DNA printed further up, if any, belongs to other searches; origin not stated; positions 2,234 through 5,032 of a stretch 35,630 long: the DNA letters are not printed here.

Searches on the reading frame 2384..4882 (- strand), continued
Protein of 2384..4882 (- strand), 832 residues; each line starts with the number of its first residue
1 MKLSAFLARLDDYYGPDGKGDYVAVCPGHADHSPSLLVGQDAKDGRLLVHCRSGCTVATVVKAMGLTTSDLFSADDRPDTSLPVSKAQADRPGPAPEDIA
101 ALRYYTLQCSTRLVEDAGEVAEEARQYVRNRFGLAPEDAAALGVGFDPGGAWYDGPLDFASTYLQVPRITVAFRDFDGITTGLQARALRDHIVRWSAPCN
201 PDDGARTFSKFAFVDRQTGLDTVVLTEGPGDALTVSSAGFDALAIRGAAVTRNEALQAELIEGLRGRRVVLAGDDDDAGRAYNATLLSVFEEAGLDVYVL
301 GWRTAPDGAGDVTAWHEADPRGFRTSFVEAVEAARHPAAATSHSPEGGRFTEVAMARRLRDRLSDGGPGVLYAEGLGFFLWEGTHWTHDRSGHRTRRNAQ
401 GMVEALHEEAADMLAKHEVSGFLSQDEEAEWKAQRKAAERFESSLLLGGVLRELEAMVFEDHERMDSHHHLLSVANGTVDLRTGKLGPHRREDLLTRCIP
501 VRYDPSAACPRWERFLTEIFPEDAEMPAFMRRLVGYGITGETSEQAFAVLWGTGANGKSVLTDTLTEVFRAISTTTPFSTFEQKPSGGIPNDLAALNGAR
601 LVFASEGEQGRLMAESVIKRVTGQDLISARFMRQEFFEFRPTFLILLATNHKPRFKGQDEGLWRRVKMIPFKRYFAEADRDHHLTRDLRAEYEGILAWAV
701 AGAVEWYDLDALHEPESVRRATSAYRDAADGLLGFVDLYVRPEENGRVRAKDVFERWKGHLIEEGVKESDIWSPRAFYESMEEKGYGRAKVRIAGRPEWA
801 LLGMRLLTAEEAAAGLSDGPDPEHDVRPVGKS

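Call 80: search_dna_similar(query=L023:16219-16980:+, collection=phages, mode=protein, max_rows=40, rows=spread, max_evalue=0.001)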
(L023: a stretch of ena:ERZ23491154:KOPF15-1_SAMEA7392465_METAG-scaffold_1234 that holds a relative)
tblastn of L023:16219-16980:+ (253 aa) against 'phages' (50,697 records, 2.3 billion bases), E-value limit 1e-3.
Records with a match: 168; places in all: 173; records where one place covers at least 80% of the query: 133.
Best place of each record, by identity: <60% 168.
By first word of the organism name: Microbacterium 62; Arthrobacter 52; Bacillus 30; Curtobacterium 10; Synechococcus 9; Bacteriophage 4; Xanthomonas 1.
By host as written in the record: Microbacterium foliorum NRRL B-24224 34; Arthrobacter globiformis B-2979 27; Microbacterium foliorum NRRL B-24224 SEA 19; Bacillus cereus 9; Synechococcus sp. MW02 8; Arthrobacter atrocyaneus NRRL B-2883 7; Curtobacterium flaccumfaciens NRRL B-59340 6; - 5; and 28 more.
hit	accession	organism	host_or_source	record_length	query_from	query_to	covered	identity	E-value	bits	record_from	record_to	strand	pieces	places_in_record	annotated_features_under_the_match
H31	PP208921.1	Arthrobacter phage Berrie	Arthrobacter globiformis B-2979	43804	9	232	89%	35.1%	2e-18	90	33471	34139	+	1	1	46: DNA binding protein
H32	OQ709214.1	Arthrobacter phage ObiToo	Arthrobacter globiformis B-2979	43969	9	232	89%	32.9%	4e-12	71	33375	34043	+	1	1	50: DNA binding protein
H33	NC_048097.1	Arthrobacter phage Yang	Arthrobacter globiformis NRRL B-2979 SEA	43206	5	232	90%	31.9%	1e-11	70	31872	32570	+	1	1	44: RNA polymerase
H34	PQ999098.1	Curtobacterium phage Moss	Curtobacterium flaccumfaciens NRRL ...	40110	9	232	89%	32.2%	1e-16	85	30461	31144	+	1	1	41: DNA binding protein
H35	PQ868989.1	Curtobacterium phage Donkey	Curtobacterium flaccumfaciens NRRL ...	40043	9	232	89%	32.2%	2e-16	84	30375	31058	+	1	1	41: DNA binding protein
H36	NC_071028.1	Arthrobacter phage Adumb2043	Arthrobacter globiformis B-2979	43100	14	232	87%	32.6%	4e-13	74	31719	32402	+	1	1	42: RNA polymerase sigma factor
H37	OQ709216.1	Arthrobacter phage Emotion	Arthrobacter sulfureus NRRL B-14730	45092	6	232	90%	30.9%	1e-9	64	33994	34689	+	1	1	49: DNA binding protein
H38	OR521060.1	Arthrobacter phage Wildwest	Arthrobacter atrocyaneus NRRL B-2883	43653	5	232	90%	30.4%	2e-8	61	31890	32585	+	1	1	43: DNA binding protein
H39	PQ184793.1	Arthrobacter phage Cyan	Arthrobacter globiformis NRRL B-2880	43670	10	232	88%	30.1%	2e-6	54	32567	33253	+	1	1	45: DNA binding protein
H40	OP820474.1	Arthrobacter phage Tuck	Arthrobacter globiformis B-2979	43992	5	232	90%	29.2%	5e-9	62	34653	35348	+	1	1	48: DNA binding protein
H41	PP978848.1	Arthrobacter phage MissSwiss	Arthrobacter atrocyaneus NRRL B-2883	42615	14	218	81%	32.1%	2e-11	69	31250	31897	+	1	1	45: DNA binding protein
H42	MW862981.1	Microbacterium phage Honk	Microbacterium foliorum NRRL B-24224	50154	10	232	88%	29.3%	9e-6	52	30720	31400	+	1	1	46: DNA binding protein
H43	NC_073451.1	Microbacterium phage Jovita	Microbacterium foliorum NRRL B-24224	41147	5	228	89%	29.2%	5e-9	62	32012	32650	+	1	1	46: helix-turn-helix DNA binding protein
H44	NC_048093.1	Arthrobacter phage DrManhattan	Arthrobacter atrocyaneus NRRL B-2883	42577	14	218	81%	31.1%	2e-11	69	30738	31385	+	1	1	44: RNA polymerase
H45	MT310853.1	Microbacterium phage AvGardian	Microbacterium foliorum NRRL B-24224 SEA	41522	9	229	87%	28.9%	2e-6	54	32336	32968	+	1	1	47: DNA binding protein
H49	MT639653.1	Arthrobacter phage Elezi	Arthrobacter globiformis B-2979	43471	4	232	91%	26.9%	2e-6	54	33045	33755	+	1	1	42: DNA binding protein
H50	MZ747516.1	Arthrobacter phage Eraser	Arthrobacter globiformis B-2979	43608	4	232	91%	26.9%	2e-6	54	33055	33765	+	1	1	42: DNA binding protein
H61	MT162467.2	Synechococcus phage S-H34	Synechococcus sp. MW02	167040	2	216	85%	24.7%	5e-6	53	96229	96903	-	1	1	RNA polymerase sigma factor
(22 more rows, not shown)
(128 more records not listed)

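Call 81: get_annotated_region(hit=H34, flank=16000)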
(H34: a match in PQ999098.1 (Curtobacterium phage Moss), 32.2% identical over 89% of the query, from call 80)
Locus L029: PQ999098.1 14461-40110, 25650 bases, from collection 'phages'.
description: Curtobacterium phage Moss, complete genome.
organism: Curtobacterium phage Moss (NCBI taxid 3401036)
taxonomy: Viruses; Duplodnaviria; Heunggongvirae; Uroviricota; Caudoviricetes
host: Curtobacterium flaccumfaciens NRRL B-729 SEA; source: soil; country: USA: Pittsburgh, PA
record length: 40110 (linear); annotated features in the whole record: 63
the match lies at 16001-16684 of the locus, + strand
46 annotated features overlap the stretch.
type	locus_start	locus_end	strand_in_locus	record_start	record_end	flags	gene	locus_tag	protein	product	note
CDS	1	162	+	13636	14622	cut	18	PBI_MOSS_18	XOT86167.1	minor tail protein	-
CDS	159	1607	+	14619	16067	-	19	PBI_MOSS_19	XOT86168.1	minor tail protein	-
CDS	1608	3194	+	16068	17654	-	20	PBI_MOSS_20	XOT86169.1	minor tail protein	-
CDS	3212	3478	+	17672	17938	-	21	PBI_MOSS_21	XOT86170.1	hypothetical protein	-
CDS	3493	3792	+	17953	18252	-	22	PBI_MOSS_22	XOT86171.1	membrane protein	-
CDS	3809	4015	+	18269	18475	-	23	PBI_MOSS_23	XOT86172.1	holin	-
CDS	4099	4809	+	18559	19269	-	24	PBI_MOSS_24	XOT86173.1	deoxynucleoside monophosphate kinase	-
CDS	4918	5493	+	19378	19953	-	25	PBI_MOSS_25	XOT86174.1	hypothetical protein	-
CDS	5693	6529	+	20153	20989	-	26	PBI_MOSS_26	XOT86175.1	Cas4 family exonuclease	-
CDS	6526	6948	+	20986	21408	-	27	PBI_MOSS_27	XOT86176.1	LAGLIDADG endonuclease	-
CDS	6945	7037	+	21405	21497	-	28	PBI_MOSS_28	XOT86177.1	membrane protein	-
CDS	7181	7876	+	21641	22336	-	29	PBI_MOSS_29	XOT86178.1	recombination directionality factor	-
CDS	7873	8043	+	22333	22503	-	30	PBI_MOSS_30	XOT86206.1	membrane protein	-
CDS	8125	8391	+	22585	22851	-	31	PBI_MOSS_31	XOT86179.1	NrdH-like glutaredoxin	-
CDS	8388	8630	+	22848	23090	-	32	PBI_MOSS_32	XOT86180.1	hypothetical protein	-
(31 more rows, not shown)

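Call 82: get_annotated_region(hit=H43, flank=16000)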
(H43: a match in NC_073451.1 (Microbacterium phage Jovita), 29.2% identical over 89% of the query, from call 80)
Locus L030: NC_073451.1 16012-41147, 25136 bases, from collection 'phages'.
description: Microbacterium phage Jovita, complete genome.
organism: Microbacterium phage Jovita (NCBI taxid 2985323)
taxonomy: Viruses; Duplodnaviria; Heunggongvirae; Uroviricota; Caudoviricetes; Dismasvirus
host: Microbacterium foliorum NRRL B-24224; source: soil; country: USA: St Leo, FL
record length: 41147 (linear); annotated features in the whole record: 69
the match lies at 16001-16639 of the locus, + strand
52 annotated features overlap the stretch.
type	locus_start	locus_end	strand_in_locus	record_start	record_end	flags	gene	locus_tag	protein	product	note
CDS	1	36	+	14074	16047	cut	18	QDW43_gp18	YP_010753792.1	minor tail protein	-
CDS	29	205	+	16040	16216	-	19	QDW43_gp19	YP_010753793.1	hypothetical protein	-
CDS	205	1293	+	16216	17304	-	20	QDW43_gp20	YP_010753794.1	minor tail protein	-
CDS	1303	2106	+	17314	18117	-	21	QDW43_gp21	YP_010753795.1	minor tail protein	-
CDS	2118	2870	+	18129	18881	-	22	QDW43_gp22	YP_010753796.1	endolysin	-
CDS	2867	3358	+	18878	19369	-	23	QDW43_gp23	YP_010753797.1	membrane protein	-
CDS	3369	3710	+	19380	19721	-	24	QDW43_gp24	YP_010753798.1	membrane protein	-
CDS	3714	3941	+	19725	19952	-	25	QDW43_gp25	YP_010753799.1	membrane protein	-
CDS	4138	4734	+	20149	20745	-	26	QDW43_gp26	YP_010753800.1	hypothetical protein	-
CDS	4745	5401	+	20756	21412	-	27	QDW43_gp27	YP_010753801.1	hypothetical protein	-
CDS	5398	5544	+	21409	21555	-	28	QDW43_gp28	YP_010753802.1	hypothetical protein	-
CDS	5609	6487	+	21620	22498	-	29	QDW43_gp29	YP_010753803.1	RecB-like exonuclease/helicase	-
CDS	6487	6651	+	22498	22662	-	30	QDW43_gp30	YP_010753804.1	hypothetical protein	-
CDS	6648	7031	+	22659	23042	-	31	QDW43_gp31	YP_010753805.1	hypothetical protein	-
CDS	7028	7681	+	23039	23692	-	32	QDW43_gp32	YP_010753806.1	MazG-like nucleotide pyrophosphohydrolase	-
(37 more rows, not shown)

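Call 96: get_annotated_region(hit=H49, flank=16000)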
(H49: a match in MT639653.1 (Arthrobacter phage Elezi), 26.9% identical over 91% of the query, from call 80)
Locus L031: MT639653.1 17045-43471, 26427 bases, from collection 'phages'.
description: Arthrobacter phage Elezi, complete genome.
organism: Arthrobacter phage Elezi (NCBI taxid 2762410)
taxonomy: Viruses; Duplodnaviria; Heunggongvirae; Uroviricota; Caudoviricetes; Azeevirinae; Yangvirus; Yangvirus elezi
host: Arthrobacter globiformis B-2979; source: soil; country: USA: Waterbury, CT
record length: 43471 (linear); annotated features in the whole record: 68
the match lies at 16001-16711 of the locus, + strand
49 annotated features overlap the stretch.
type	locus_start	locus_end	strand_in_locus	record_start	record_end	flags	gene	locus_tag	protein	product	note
CDS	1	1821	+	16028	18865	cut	20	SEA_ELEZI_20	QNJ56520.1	minor tail protein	-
CDS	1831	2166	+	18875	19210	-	21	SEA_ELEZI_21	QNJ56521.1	hypothetical protein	-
CDS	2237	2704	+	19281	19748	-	22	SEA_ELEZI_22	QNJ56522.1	membrane protein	-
CDS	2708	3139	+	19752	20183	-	23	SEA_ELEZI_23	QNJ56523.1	membrane protein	-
CDS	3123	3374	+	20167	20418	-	24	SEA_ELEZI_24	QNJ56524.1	membrane protein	-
CDS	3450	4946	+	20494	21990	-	25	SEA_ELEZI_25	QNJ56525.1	endolysin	-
CDS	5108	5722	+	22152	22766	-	26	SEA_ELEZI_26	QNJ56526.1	deoxynucleoside monophosphate kinase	-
CDS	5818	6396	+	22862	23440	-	27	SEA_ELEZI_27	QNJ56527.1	hypothetical protein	-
CDS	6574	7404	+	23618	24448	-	28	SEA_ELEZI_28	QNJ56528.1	exonuclease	-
CDS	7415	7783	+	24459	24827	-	29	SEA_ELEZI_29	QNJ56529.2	nucleoside deoxyribosyltransferase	-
CDS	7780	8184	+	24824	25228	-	30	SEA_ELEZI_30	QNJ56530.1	LAGLIDADG endonuclease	-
CDS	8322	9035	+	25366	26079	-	31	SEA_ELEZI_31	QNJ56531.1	recombination directionality factor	-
CDS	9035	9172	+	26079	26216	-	32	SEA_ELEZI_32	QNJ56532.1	membrane protein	-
CDS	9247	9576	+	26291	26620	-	33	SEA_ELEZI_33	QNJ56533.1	hypothetical protein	-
CDS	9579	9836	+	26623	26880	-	34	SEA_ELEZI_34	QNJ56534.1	NrdH-like glutaredoxin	-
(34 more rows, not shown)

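Call 97: get_annotated_region(hit=H31, flank=16000)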
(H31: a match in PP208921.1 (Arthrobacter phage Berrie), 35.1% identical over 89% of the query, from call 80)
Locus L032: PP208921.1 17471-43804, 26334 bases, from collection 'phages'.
description: Arthrobacter phage Berrie, complete genome.
organism: Arthrobacter phage Berrie (NCBI taxid 2926087)
taxonomy: Viruses; Duplodnaviria; Heunggongvirae; Uroviricota; Caudoviricetes; Azeevirinae; Yangvirus
host: Arthrobacter globiformis B-2979; source: soil; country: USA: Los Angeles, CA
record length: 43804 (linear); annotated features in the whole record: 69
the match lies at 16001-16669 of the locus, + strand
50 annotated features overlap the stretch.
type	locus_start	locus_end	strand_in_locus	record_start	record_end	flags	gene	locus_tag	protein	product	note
CDS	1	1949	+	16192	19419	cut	20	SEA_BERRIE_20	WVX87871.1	minor tail protein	-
CDS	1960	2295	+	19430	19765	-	21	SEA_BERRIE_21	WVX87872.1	hypothetical protein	-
CDS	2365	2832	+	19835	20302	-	22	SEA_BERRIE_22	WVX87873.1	membrane protein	-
CDS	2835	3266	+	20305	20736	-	23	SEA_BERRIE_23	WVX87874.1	membrane protein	-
CDS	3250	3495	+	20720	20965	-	24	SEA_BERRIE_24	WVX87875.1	membrane protein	-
CDS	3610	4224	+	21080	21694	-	25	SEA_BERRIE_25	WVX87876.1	deoxynucleoside monophosphate kinase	-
CDS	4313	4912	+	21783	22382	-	26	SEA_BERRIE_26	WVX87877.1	hypothetical protein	-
CDS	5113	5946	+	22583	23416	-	27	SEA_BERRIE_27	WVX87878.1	Cas4 exonuclease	-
CDS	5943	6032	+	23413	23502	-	28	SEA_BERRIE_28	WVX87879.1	membrane protein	-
CDS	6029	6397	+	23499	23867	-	29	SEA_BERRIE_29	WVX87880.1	nucleoside deoxyribosyltransferase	-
CDS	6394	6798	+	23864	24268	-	30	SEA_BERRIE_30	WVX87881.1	LAGLIDADG endonuclease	-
CDS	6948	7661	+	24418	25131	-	31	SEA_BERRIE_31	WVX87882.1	recombination directionality factor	-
CDS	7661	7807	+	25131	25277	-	32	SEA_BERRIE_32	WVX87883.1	membrane protein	-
CDS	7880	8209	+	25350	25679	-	33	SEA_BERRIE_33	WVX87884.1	hypothetical protein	-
CDS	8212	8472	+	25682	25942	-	34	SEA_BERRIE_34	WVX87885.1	NrdH-like glutaredoxin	-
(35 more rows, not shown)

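Call 98: get_annotated_region(hit=H33, flank=16000)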
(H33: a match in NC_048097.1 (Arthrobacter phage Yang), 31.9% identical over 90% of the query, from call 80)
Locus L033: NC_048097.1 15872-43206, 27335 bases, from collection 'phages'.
description: Arthrobacter phage Yang, complete genome.
organism: Arthrobacter phage Yang (NCBI taxid 2419970)
taxonomy: Viruses; Duplodnaviria; Heunggongvirae; Uroviricota; Caudoviricetes; Azeevirinae; Yangvirus; Arthobacter virus Yang
host: Arthrobacter globiformis NRRL B-2979 SEA; source: soil; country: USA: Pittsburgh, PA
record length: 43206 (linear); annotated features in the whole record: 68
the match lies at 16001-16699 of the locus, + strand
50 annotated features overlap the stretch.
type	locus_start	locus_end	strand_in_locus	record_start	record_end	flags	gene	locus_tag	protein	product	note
CDS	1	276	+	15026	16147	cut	19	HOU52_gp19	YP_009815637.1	minor tail protein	-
CDS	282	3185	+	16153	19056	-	20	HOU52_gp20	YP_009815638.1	tail protein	-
CDS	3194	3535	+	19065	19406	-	21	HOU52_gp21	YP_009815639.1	hypothetical protein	-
CDS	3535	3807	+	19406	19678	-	22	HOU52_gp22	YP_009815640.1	hypothetical protein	-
CDS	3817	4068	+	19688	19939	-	23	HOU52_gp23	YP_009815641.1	hypothetical protein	-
CDS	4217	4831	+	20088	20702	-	24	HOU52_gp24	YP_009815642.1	adenylate kinase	-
CDS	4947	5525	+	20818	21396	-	25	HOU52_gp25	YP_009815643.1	hypothetical protein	-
CDS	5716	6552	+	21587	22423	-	26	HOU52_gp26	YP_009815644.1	exonuclease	-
CDS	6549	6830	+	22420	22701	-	27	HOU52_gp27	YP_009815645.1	hypothetical protein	-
CDS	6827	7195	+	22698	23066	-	28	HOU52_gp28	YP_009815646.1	nucleoside 2-deoxyribosyltransferase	-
CDS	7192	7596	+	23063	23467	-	29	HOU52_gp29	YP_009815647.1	HNH endonuclease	-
CDS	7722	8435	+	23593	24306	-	30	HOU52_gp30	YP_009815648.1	hypothetical protein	-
CDS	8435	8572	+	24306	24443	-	31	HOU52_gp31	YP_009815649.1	hypothetical protein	-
CDS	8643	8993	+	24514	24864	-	32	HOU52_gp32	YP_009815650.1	hypothetical protein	-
CDS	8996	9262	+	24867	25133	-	33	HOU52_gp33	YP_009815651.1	glutaredoxin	NrdH glutaredoxin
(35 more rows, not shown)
